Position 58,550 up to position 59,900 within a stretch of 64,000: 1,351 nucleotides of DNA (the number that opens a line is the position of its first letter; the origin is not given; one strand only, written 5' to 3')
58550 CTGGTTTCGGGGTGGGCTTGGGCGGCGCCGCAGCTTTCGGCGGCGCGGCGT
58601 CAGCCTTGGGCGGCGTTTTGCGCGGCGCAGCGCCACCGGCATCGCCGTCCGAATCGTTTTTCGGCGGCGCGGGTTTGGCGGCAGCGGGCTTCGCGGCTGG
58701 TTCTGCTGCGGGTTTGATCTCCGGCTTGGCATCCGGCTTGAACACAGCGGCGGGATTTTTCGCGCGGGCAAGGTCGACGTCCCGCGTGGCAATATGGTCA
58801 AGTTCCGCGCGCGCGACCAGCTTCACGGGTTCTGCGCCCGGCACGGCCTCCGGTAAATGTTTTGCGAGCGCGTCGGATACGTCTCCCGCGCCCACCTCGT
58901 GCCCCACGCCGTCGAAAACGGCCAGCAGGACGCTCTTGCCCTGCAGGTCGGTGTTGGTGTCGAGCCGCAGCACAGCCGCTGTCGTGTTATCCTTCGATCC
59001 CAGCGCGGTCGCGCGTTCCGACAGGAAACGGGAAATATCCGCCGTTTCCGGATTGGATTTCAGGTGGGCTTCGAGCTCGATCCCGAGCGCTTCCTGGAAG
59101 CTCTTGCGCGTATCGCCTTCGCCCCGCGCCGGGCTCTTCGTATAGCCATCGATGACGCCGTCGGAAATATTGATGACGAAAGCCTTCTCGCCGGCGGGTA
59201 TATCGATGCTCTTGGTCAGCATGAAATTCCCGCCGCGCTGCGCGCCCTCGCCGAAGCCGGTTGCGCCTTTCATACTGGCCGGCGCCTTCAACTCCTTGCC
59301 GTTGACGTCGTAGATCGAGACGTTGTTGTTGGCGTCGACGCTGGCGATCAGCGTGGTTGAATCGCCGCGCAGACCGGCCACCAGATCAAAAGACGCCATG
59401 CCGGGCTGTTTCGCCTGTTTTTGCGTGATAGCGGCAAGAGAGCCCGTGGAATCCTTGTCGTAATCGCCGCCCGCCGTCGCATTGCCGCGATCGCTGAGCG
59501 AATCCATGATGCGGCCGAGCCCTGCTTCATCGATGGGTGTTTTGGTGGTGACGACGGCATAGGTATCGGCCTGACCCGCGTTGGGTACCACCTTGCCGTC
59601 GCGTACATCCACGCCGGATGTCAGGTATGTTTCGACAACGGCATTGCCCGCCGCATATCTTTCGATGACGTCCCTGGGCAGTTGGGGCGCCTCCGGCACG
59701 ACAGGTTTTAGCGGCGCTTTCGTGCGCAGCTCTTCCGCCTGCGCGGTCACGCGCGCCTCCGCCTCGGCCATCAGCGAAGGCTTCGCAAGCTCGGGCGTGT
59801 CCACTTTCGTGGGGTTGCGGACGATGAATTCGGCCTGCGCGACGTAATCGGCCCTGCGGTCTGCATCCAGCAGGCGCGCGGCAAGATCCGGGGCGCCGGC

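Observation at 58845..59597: PP2C-like phosphatase motifs present but in apparently permuted order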

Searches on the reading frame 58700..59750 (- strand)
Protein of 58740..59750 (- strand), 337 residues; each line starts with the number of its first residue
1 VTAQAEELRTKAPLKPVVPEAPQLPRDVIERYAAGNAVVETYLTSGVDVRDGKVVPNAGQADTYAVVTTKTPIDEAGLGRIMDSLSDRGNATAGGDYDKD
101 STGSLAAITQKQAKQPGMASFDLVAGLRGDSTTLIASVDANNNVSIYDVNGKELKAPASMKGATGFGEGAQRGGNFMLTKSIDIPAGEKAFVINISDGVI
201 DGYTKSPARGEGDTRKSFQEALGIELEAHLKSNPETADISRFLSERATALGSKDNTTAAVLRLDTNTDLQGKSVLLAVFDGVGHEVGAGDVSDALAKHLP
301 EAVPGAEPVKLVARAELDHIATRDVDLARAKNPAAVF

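Call 4: search_protein_families(library=pfam, proteins=[window:58700-59750:-], max_evalue=10)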
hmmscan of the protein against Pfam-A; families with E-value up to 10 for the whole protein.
window:58700-59750:- (350 aa): 3 families
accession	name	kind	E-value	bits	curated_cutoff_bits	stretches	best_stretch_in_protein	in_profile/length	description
PF16672.11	LAMTOR5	-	0.19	12.3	27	1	223-268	28-72/88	Ragulator complex protein LAMTOR5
PF02359.24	CDC48_N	-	0.2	12.3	35.1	1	35-92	15-71/85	Cell division protein 48 (CDC48), N-terminal domain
PF23493.1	CysS_C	-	0.33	11.5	23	1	237-263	6-32/51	Cysteinyl-tRNA ligase anticodon binding domain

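Call 6: find_homologous_proteins(query=window:58740-59750:-, max_evalue=0.001)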
Query window:58740-59750:-: 8000 candidates shared short words with the query, none scored E <= 0.001.

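Call 17: predict_structure(protein=window:58740-59750:-)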
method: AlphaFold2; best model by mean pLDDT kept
length: 337 residues; sequences in the alignment: 1
mean_pLDDT: 36.1   pTM: 0.33
mean pLDDT of the five models: 36.1, 34.0, 31.6, 30.7, 30.4
residues with pLDDT >= 90: 0; 70-90: 0; 50-70: 40; < 50: 297
segments of 3 or more residues with pLDDT < 50: 1-203, 205-216, 247-289, 303-337
pLDDT, mean of each block of 10 residues (from residue 1): 37 27 35 31 31 32 31 36 33 27 25 25 25 37 41 36 24 22 32 43 45 48 63 54 50 34 35 40 41 57 47 29 28 24
secondary structure, 60 per line:
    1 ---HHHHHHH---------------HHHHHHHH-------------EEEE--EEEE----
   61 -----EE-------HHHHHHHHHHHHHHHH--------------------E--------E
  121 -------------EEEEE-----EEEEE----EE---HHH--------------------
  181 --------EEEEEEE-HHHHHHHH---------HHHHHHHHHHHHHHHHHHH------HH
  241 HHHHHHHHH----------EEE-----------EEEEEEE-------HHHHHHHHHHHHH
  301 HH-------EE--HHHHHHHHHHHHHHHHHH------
elements in order: H4-10 H26-33 E47-50 E53-56 H75-90 E134-138 E144-148 E189-195 H197-204 H214-232 H239-249 E260-262 E274-280 H288-302 H314-331
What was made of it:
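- Tried and rejected: The single-sequence AF2 model was useless, with pLDDT 36 (call 17).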

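Call 18: search_protein_representatives(protein=window:58740-59750:-)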
Query: 337 residues. Proteins with E-value up to 0.001 (for the whole library): 17; up to 1e-10: 14; up to 1e-30: 10. The best 17 are listed.
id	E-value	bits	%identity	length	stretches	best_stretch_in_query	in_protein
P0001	4.5e-109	381.1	62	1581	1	19-336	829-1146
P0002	2.8e-97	342.4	56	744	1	21-337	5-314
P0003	1.0e-79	284.7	49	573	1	23-334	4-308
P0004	8.4e-66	239.0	49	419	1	23-335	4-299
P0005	1.7e-55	205.2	44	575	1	24-335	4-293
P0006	1.3e-47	179.2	46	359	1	21-335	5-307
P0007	2.4e-46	175.1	42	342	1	21-334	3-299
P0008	1.1e-45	172.9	41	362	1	24-333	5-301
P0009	6.1e-40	154.0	42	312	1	24-330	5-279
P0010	4.9e-33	131.4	38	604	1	25-335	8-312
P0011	1.7e-30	123.0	35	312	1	25-330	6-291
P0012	2.0e-29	119.5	36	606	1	24-331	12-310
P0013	9.2e-27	110.7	33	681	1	16-324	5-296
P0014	8.4e-26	107.6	37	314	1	24-327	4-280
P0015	2.0e-08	50.5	46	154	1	25-114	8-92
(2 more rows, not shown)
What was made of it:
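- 58755..59681 (-): Rewired PPM/PP2C-like domain, aa ~857-1165. This is the extent of the homology to 15 relatives (call 18).
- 15 relatives in 1.84 billion representative proteins match across the whole domain, E down to 4.5e-109 (call 18).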

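Call 22: search_solved_structures(query=A1, max_evalue=10, show_alignments=5)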
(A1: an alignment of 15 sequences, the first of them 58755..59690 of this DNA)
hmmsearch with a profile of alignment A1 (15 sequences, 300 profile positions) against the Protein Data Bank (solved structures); distinct sequences matched with E-value up to 10: 41.
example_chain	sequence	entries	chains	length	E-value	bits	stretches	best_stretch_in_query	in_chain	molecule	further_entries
3nmn_B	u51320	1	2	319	0.0024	20.4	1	166-238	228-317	Protein phosphatase 2C 56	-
5gwp_A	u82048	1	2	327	0.0036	19.9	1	196-235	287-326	Probable protein phosphatase 2C 50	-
3kdj_B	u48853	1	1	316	0.0036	19.9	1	166-238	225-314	Protein phosphatase 2C 56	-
5zcg_A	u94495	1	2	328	0.0036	19.9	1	196-235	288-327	Probable protein phosphatase 2C 50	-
5gwo_A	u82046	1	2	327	0.0036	19.9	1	196-235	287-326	Probable protein phosphatase 2C 50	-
5zcu_A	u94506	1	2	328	0.0036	19.9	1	196-235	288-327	Probable protein phosphatase 2C 50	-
5zcl_A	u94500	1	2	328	0.0036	19.9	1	196-235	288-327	Probable protein phosphatase 2C 50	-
5zch_A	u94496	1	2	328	0.0036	19.8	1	196-235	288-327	Protein phosphatase 2C 50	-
2j82_A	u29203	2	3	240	0.0038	19.8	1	142-227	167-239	PROTEIN SERINE-THREONINE PHOSPHATASE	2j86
5d2u_A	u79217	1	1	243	0.0038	19.8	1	142-227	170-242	Protein serin-threonin phosphatase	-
5iti_A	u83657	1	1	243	0.0039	19.8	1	142-227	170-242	Protein serin-threonin phosphatase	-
2y09_A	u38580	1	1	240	0.0045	19.5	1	143-227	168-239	PROTEIN SERIN-THREONIN PHOSPHATASE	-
4jnd_A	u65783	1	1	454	0.0067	19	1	164-224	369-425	Ca(2+)/calmodulin-dependent protein kinase phosphatase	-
3nmv_B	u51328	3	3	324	0.014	17.9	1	166-239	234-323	Protein phosphatase 2C 77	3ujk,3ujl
3jrq_A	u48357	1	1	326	0.016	17.7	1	166-235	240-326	Protein phosphatase 2C 56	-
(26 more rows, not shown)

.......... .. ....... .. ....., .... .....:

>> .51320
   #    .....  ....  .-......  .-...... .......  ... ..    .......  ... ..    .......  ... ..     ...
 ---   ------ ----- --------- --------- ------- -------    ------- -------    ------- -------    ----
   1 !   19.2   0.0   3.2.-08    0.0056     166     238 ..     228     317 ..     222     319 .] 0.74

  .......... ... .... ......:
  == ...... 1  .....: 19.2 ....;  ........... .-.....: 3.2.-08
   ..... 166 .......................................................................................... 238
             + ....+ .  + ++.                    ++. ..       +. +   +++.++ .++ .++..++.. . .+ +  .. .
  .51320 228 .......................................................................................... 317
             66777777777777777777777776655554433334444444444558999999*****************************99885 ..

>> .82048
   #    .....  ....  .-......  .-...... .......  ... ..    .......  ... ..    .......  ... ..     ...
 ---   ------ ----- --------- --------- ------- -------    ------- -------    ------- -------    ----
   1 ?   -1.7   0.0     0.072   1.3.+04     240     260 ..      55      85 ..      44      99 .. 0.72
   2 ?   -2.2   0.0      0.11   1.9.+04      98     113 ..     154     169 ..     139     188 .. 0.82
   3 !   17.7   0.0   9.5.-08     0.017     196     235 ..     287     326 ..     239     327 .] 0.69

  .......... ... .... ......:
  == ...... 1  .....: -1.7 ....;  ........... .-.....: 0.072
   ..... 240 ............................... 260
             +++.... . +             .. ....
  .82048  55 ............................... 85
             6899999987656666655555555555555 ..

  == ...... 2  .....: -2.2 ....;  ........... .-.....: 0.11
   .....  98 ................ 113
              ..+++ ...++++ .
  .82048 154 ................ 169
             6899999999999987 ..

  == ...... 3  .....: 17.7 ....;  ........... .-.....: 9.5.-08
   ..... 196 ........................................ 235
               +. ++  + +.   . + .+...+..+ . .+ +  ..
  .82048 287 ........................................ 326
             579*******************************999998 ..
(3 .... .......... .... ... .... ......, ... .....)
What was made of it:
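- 58836..58952 (-): Transposed strand-helix block (aa 1100-1138): TDLQGKS-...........-...-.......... It is the counterpart of canonical β3 (DGxGG) plus α1; F1112-D1113 are invariant. HMMER maps profile positions 240-260 onto PP2C chain residues 55-85, upstream of the GDS and DN matches (call 22).
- Checked: 40 of the 41 PDB sequences matched by the family profile at E<10 are PP2C phosphatases (call 22).
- HMMER's own sub-alignments place the FDG block on PP2C residues 55-85 while GDS and DN map to 154-169 and 287-326, that is, out of order (call 22).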

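Call 28: find_homologous_proteins(query=A1, max_evalue=0.001)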
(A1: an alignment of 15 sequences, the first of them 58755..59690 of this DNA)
Query A1 (15 sequences): 8000 candidates shared short words with the query, none scored E <= 0.001.
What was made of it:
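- Tried and rejected: find_homologous_proteins with the region and with the family alignment returned nothing (calls 6, 28), although relatives exist (call 18).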

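Call 34: search_protein_families(library=ncbifam, proteins=[P0013, P0010, P0002], max_evalue=1)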
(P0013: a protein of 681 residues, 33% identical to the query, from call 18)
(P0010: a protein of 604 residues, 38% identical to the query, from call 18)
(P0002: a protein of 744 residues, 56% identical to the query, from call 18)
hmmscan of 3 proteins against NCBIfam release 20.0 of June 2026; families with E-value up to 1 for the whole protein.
P0013 (681 aa): 0 families

P0010 (604 aa): 0 families

P0002 (744 aa): 0 families

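Call 36: predict_structure(alignment_id=A1)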
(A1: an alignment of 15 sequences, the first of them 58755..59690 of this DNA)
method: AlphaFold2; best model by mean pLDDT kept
length: 312 residues; sequences in the alignment: 15
mean_pLDDT: 91.4   pTM: 0.91
mean pLDDT of the five models: 91.4, 91.0, 90.3, 89.4, 88.8
residues with pLDDT >= 90: 234; 70-90: 64; 50-70: 11; < 50: 3
segments of 3 or more residues with pLDDT < 50: none
pLDDT, mean of each block of 10 residues (from residue 1): 84 95 94 90 97 97 95 87 97 95 96 95 90 86 88 95 96 96 69 66 91 87 94 96 96 97 87 96 94 96 91 83
secondary structure, 60 per line:
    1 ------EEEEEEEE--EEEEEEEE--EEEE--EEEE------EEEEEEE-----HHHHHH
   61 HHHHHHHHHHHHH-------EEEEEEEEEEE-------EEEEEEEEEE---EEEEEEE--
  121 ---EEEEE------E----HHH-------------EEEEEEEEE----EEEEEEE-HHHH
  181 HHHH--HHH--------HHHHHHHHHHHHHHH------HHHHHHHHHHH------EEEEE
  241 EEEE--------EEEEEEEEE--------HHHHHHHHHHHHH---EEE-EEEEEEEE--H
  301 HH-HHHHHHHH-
elements in order: E7-14 E17-24 E27-30 E33-36 E43-49 H55-73 E81-91 E99-108 E112-118 E124-128 E156-164 E169-175 H177-184 H198-212 H219-229 E236-244 E253-261 H270-282 E286-288 E290-297 H304-311
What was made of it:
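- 58755..59681 (-): AF2 model: pLDDT 91.4, pTM 0.91 (call 36).
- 58836..58952 (-): In the model it forms strand E253-261 and helix H270-282 (call 36).
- On PPM / PP2C phosphatase superfamily: AF2 model: pLDDT 91.4 (call 36).
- On Circular permutants of a known fold: Element order from the AF2 model (call 36).
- The element order is β..β[D]β-α-β-β[RGDS]β-β..β-β[DG]-α-α-α-[DN]β-loop8-β[FDG]-α-ββ-α (call 36). Only 8 residues lie between the DN strand and the FDG strand, so the β1-β2/motif 1 elements cannot sit there (call 36). The block is confidently folded as strand plus helix, contiguous with the DN strand (call 36).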

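Call 38: fold_search(model_id=the predicted structure, library=pdb)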
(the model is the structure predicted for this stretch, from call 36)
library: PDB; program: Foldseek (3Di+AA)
matches with E <= 10: 726; with E <= 0.001: 18
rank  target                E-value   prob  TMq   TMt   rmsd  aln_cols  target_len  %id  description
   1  4da1                  6.4e-05  0.97  0.28  0.33  15.6       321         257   13  Crystal structure of branched-chain alpha-ketoacid dehydrogenase phosphatase with Mg (II) ions at the active site (released 2012-02-08)
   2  6ak7                  8.1e-05  1.00  0.25  0.30  11.6       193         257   13  Crystal structure of PPM1K-N94K (released 2019-09-11)
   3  2p8e_B                1.1e-04  1.00  0.41  0.45   9.6       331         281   10  Crystal structure of the serine/threonine phosphatase domain of human PPM1B (released 2007-04-03)
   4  2p8e_A                1.3e-04  1.00  0.39  0.43  11.8       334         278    9  Crystal structure of the serine/threonine phosphatase domain of human PPM1B (released 2007-04-03)
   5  5zcl_A                1.8e-04  1.00  0.37  0.37  12.5       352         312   11  Crystal structure of OsPP2C50 I267L:OsPYL/RCAR3 with (+)-ABA (released 2019-03-06)
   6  8t2j                  2.0e-04  1.00  0.36  0.33  14.0       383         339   12  Structure of the catalytic domain of PPM1D/Wip1 serine/threonine phosphatase (released 2024-06-12)
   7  4ds8_B                4.6e-04  1.00  0.27  0.29   7.7       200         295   15  Complex structure of abscisic acid receptor PYL3-(+)-ABA-HAB1 in the presence of Mn2+ (released 2012-06-06)
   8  4rag                  4.6e-04  0.99  0.38  0.33  14.4       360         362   10  CRYSTAL STRUCTURE of PPC2A-D38K (released 2015-08-26)
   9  8ay8_B                5.2e-04  0.99  0.35  0.36  14.9       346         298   12  X-RAY CRYSTAL STRUCTURE OF THE CsPYL1(V112L, T135L,F137I, T153I, V168A)-iSB9-HAB1 TERNARY COMPLEX (released 2023-03-22)
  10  4lgb_B                6.5e-04  1.00  0.38  0.40  12.1       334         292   11  ABA-mimicking ligand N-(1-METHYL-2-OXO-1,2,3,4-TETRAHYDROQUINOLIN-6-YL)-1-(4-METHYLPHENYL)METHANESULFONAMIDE in comple (released 2013-08-14)
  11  5vt7_B                6.5e-04  0.99  0.36  0.36  12.9       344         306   12  ABA-mimicking ligand AMC1beta in complex with ABA receptor PYL2 and PP2C HAB1 (released 2017-11-15)
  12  5vsr_B                6.9e-04  1.00  0.27  0.28   7.7       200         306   14  ABA-mimicking ligand AMF4 in complex with ABA receptor PYL2 and PP2C HAB1 (released 2017-11-15)
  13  5jo2_B                7.3e-04  1.00  0.39  0.41  11.7       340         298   11  Crystal structure of abscisic acid-bound abscisic acid receptor PYL3 in complex with type 2C protein phosphatase HAB1 (released 2016-09-07)
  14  3ujk                  7.3e-04  0.98  0.31  0.33  14.2       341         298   12  Crystal structure of protein phosphatase ABI2 (released 2012-02-15)
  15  7avw_B                7.7e-04  1.00  0.28  0.28   7.2       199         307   15  X-RAY CRYSTAL STRUCTURE OF THE CsPYL1-iSB07-HAB1 TERNARY COMPLEX (released 2023-01-18)
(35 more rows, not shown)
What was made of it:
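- Closest known: Bacterial PPM/PP2C Ser/Thr phosphatases. Same: α/β/β/α sandwich fold class (calls 36, 38).
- Foldseek against the PDB: 48 of the top 50 hits are PP2C (PPM1K, PPM1B, PPM1A, Wip1, HAB1/ABI, tPphA, SpoIIE), with probability ~1.0 (call 38). Foldseek TM-scores are low (0.25-0.45; call 38).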

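Call 41: find_encoding_contigs(protein=P0005, flank=8000, max_places=3)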
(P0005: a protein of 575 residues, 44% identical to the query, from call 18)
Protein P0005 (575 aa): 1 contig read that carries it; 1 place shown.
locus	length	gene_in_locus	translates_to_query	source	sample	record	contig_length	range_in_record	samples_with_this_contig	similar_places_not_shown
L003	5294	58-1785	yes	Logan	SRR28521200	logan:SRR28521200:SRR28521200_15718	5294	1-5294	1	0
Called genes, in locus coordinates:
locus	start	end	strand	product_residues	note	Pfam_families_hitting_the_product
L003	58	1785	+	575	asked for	-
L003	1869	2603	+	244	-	PF04536:TPM_phosphatase (weak)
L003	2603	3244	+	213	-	PF04536:TPM_phosphatase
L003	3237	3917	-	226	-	-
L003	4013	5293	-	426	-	?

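Call 46: list_cluster_members(proteins=[P0001, P0002, P0003, P0004, P0005, P0006, P0010, P0012, P0013, P0014])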
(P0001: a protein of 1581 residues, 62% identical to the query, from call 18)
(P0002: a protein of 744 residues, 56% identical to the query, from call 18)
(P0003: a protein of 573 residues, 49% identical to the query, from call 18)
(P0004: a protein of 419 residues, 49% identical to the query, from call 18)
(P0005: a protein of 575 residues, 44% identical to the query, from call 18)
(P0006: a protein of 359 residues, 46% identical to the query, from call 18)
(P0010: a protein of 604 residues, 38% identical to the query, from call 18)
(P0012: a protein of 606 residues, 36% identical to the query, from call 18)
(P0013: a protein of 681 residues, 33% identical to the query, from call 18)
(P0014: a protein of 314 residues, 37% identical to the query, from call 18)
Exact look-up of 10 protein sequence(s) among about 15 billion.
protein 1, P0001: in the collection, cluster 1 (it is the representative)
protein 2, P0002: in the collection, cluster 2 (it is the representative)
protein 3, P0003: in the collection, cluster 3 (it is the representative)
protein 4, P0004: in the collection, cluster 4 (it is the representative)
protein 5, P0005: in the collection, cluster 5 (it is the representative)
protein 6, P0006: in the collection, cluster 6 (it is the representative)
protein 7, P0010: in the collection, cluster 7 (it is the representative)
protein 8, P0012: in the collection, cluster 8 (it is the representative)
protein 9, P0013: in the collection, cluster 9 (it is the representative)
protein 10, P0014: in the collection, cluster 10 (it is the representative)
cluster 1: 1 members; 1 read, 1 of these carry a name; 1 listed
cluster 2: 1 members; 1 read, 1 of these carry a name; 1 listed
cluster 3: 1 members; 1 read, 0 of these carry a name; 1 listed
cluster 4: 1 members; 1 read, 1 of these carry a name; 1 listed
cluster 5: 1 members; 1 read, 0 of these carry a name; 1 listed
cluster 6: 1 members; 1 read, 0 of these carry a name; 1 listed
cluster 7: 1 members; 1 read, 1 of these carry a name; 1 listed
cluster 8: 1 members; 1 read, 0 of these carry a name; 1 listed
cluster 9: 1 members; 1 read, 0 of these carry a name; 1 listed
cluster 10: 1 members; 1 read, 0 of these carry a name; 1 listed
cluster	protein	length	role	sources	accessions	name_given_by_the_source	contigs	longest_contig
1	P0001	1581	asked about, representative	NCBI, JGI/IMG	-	hypothetical protein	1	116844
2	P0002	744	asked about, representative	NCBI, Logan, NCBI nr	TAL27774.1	MAG: hypothetical protein EPN97_16405 [Alphaproteobacteria bacterium]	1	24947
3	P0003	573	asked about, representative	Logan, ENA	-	-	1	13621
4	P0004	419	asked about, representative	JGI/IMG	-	hypothetical protein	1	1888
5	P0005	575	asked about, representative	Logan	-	-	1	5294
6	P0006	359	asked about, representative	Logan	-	-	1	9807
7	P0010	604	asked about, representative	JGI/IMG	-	hypothetical protein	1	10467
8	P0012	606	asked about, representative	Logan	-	-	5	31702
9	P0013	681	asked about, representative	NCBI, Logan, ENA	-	-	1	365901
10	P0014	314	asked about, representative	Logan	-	-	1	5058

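Call 47: find_encoding_contigs(protein=P0013, flank=10000, max_places=2)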
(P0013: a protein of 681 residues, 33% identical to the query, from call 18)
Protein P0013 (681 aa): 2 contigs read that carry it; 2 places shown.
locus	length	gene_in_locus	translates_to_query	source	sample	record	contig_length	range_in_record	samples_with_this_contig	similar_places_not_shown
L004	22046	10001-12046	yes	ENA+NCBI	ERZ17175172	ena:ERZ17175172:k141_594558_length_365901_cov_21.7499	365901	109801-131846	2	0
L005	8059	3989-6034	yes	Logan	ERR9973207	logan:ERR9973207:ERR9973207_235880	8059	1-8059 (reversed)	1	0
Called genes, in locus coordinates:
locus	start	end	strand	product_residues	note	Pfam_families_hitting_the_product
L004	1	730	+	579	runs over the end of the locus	PF04293:SpoVR, PF24755:SpoVR_C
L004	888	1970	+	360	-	PF04055:Radical_SAM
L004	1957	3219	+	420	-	-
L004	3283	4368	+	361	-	PF01594:AI-2E_transport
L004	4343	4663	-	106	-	PF01022:HTH_5, PF12840:HTH_20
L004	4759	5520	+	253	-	PF00106:adh_short, PF08659:KR, PF13561:adh_short_C2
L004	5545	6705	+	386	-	PF25917:BSH_RND, PF25973:BSH_CzcB, PF25944:Beta-barrel_RND, PF25954:Beta-barrel_RND_2, PF25967:RND-MFP_C, PF25989:YknX_C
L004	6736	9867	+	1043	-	PF00873:ACR_tran, PF03176:MMPL, PF02355:SecD_SecF_C (weak)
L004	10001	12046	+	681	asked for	-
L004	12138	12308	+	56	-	-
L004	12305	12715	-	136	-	PF13473:Cupredoxin_1 (weak)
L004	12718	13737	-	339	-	PF00403:HMA (weak), PF13386:DsbD_2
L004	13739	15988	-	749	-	PF00403:HMA, PF00122:E1-E2_ATPase, PF00702:Hydrolase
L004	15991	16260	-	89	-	PF02583:Trns_repr_metal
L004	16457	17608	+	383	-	-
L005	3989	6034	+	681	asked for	-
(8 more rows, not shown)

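Call 48: find_encoding_contigs(protein=P0002, flank=10000, max_places=2)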
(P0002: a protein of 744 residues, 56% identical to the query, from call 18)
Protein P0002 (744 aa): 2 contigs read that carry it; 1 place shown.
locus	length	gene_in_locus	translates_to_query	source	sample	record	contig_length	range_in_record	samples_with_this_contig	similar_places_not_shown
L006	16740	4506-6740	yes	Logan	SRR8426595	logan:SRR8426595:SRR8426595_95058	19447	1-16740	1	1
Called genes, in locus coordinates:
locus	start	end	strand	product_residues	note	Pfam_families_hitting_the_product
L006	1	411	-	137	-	?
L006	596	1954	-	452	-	PF19290:PmbA_TldD_2nd, PF19289:PmbA_TldD_3rd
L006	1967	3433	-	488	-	PF19290:PmbA_TldD_2nd, PF19289:PmbA_TldD_3rd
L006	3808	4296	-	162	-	PF08534:Redoxin, PF00578:AhpC-TSA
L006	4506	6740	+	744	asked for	-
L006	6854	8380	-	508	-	-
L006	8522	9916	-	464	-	-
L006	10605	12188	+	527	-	-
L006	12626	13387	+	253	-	PF00484:Pro_CA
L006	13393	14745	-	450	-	PF01546:Peptidase_M20, PF07687:M20_dimer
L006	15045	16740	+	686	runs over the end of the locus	PF08479:POTRA_2, PF03865:ShlB, PF01103:Omp85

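Call 68: search_protein_families(library=pfam, alignment_id=A1, max_evalue=10)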
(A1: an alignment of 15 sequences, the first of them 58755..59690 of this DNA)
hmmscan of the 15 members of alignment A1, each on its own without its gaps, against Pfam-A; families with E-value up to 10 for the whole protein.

A. member 1, window:58755-59690:- (312 aa): 3 families
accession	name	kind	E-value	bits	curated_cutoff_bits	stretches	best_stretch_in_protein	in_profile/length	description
PF02359.24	CDC48_N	-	0.14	12.8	35.1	1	15-72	15-71/85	Cell division protein 48 (CDC48), N-terminal domain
PF16672.11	LAMTOR5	-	0.16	12.5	27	1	203-248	28-72/88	Ragulator complex protein LAMTOR5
PF23493.1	CysS_C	-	0.35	11.4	23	1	217-243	6-32/51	Cysteinyl-tRNA ligase anticodon binding domain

B. families by the number of members that match (of 15 scanned): 15 families
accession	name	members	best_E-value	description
PF07228.17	SpoIIE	2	0.0034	Stage II sporulation protein E (SpoIIE)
PF21826.1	DUF6887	1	0.015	Family of unknown function (DUF6887)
PF00092.34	VWA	1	0.024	von Willebrand factor type A domain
PF14561.12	TPR_20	1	0.042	Tetratricopeptide repeat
PF15196.11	Harakiri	1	0.045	Activator of apoptosis harakiri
PF25641.1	Head_fiber_dimeric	1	0.059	Head fiber dimeric protein-like domain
PF21758.2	PAC_bac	1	0.082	Bacterial proteasome assembling chaperone-like protein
PF21601.3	GldM_2nd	1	0.13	GldM second domain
PF02359.24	CDC48_N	1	0.14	Cell division protein 48 (CDC48), N-terminal domain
PF24182.1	G1RFP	1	0.15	Gene 1 ring forming protein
PF16672.11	LAMTOR5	1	0.16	Ragulator complex protein LAMTOR5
PF01713.27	Smr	1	0.17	Smr domain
PF01530.23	zf-C2HC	1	0.21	Zinc finger, C2HC type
PF23493.1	CysS_C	1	0.35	Cysteinyl-tRNA ligase anticodon binding domain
PF15644.12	Gln_amidase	1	0.92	Papain fold toxin 1, glutamine deamidase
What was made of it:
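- The domain is very divergent, with no Pfam hit above threshold (calls 4, 68).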
